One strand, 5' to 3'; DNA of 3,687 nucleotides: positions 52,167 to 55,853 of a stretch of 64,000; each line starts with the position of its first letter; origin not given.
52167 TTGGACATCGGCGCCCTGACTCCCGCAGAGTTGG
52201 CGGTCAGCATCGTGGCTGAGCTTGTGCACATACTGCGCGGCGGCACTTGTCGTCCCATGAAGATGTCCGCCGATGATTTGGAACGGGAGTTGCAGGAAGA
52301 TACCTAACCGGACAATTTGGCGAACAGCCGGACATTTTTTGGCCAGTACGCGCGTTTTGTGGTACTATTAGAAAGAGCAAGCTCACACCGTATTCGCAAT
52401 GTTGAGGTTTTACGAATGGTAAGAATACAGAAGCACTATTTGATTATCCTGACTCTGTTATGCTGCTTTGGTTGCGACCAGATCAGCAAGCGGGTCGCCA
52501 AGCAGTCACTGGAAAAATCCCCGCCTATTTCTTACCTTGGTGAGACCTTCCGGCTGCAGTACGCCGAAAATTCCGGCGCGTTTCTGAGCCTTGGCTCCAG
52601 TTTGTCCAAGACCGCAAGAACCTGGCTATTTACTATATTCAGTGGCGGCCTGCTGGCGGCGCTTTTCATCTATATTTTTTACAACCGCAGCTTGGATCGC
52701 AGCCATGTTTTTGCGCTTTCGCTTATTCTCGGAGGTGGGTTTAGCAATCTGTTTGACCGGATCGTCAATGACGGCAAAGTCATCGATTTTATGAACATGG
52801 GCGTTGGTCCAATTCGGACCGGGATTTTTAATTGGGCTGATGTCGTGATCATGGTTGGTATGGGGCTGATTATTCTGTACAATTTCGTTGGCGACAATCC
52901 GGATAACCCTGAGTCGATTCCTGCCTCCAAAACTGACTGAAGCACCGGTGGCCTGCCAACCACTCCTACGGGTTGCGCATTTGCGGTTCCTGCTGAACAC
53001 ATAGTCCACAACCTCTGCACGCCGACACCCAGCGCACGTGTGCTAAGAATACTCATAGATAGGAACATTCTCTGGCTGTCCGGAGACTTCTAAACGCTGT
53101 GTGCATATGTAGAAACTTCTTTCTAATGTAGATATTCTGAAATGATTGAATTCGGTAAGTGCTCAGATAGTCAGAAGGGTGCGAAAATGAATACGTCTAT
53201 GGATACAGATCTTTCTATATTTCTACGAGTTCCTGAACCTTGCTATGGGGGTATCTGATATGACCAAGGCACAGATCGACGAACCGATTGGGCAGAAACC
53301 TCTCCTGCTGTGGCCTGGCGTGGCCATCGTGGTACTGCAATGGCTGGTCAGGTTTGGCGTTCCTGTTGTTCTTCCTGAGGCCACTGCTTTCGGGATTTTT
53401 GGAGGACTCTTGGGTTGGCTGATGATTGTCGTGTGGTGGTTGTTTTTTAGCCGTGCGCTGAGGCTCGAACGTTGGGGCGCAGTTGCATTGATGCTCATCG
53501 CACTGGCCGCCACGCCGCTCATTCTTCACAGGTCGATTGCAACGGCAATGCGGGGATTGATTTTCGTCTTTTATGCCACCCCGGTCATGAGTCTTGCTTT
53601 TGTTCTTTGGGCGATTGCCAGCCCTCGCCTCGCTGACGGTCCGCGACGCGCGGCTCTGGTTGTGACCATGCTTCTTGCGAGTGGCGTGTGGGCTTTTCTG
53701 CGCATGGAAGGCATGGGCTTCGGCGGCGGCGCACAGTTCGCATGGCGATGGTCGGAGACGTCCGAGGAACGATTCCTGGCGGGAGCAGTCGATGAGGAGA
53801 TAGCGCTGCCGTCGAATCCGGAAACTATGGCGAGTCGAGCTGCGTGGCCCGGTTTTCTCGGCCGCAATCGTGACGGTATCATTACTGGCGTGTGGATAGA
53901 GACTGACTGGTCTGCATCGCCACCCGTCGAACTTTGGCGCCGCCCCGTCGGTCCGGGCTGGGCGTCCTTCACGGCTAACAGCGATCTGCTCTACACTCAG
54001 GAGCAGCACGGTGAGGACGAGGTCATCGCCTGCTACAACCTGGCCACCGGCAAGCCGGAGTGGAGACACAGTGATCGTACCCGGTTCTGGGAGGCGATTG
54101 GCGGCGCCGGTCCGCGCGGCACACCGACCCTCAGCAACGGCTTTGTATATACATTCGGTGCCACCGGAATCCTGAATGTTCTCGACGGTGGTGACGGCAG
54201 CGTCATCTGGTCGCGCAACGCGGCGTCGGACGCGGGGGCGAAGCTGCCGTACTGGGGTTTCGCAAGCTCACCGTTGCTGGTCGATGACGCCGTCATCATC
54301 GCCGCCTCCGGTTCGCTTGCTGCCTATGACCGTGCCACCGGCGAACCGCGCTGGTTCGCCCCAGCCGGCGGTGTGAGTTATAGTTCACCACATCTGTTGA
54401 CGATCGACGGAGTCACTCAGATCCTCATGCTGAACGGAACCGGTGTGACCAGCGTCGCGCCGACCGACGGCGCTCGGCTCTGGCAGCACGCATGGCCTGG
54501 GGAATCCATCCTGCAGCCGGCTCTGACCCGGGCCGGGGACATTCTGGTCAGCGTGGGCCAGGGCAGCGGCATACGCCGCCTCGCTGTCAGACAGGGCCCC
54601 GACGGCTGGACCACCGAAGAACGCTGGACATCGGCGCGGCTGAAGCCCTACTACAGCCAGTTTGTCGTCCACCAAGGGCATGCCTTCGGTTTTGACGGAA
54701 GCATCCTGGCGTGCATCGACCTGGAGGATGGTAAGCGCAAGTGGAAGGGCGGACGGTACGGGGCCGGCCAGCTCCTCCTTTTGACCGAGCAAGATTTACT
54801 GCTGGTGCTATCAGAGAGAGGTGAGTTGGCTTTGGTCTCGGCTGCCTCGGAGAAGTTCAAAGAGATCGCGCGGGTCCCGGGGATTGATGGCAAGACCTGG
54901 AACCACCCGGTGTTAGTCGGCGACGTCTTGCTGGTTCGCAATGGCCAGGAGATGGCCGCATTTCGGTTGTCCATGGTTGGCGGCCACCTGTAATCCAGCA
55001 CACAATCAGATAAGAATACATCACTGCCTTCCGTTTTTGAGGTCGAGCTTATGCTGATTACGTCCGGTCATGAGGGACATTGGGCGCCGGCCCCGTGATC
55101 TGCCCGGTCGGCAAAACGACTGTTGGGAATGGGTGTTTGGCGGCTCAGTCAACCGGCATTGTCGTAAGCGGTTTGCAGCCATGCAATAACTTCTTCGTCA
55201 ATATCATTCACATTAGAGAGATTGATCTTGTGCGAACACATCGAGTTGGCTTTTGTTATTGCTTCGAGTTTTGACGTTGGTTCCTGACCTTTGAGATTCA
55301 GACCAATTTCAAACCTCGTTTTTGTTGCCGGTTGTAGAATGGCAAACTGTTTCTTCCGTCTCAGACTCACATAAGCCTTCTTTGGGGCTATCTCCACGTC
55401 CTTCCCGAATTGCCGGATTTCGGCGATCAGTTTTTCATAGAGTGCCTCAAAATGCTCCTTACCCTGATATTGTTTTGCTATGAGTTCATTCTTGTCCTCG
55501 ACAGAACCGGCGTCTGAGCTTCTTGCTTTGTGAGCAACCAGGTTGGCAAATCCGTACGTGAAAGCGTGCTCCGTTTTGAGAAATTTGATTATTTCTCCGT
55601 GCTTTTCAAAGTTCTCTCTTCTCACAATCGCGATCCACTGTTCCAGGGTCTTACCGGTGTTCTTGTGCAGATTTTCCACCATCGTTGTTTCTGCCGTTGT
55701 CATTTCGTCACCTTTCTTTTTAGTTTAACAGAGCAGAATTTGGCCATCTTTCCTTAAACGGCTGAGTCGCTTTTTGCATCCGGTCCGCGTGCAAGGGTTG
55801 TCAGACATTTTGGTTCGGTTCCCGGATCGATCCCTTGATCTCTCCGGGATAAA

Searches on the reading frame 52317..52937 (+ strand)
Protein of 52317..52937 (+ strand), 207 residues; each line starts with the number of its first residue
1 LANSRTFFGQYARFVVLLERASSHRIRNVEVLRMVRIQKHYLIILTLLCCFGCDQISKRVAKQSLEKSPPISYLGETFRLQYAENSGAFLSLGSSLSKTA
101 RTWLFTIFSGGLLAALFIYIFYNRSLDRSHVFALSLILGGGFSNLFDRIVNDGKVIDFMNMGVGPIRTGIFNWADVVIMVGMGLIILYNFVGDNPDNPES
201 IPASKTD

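Call 89: search_protein_families(library=pfam, proteins=[window:52317-52937:+], max_evalue=0.001)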
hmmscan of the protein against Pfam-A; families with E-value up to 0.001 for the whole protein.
window:52317-52937:+ (207 aa): 1 family
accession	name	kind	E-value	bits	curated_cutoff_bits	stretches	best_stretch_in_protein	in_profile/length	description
PF01252.23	Peptidase_A8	-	8.1e-30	104.3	25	1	48-190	3-141/142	Signal peptidase (SPase) II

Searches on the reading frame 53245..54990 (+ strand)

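Call 89: search_protein_families(library=pfam, proteins=[window:53245-54990:+], max_evalue=0.001)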
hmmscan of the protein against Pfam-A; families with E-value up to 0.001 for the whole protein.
window:53245-54990:+ (582 aa): 1 family
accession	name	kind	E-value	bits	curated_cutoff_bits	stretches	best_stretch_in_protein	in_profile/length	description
PF13360.13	PQQ_2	-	2.3e-19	70.4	27.6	1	258-501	2-232/233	Outer membrane protein assembly factor BamB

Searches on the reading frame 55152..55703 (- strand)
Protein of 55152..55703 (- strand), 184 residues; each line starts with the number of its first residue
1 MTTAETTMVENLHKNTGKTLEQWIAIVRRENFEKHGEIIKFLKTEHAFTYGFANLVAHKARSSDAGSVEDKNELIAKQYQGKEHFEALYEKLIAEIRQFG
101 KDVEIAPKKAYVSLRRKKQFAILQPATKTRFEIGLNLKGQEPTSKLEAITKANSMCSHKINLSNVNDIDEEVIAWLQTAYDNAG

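Call 89: search_protein_families(library=pfam, proteins=[window:55152-55703:-], max_evalue=0.001)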
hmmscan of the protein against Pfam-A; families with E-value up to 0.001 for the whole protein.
window:55152-55703:- (184 aa): 2 families
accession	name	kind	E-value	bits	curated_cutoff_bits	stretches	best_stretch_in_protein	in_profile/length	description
PF18899.5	DUF5655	-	4.9e-21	75.3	24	1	76-182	2-108/109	Domain of unknown function (DUF5655)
PF14117.11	DUF4287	-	1.6e-19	70.2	27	1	7-61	4-59/60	Domain of unknown function (DUF4287)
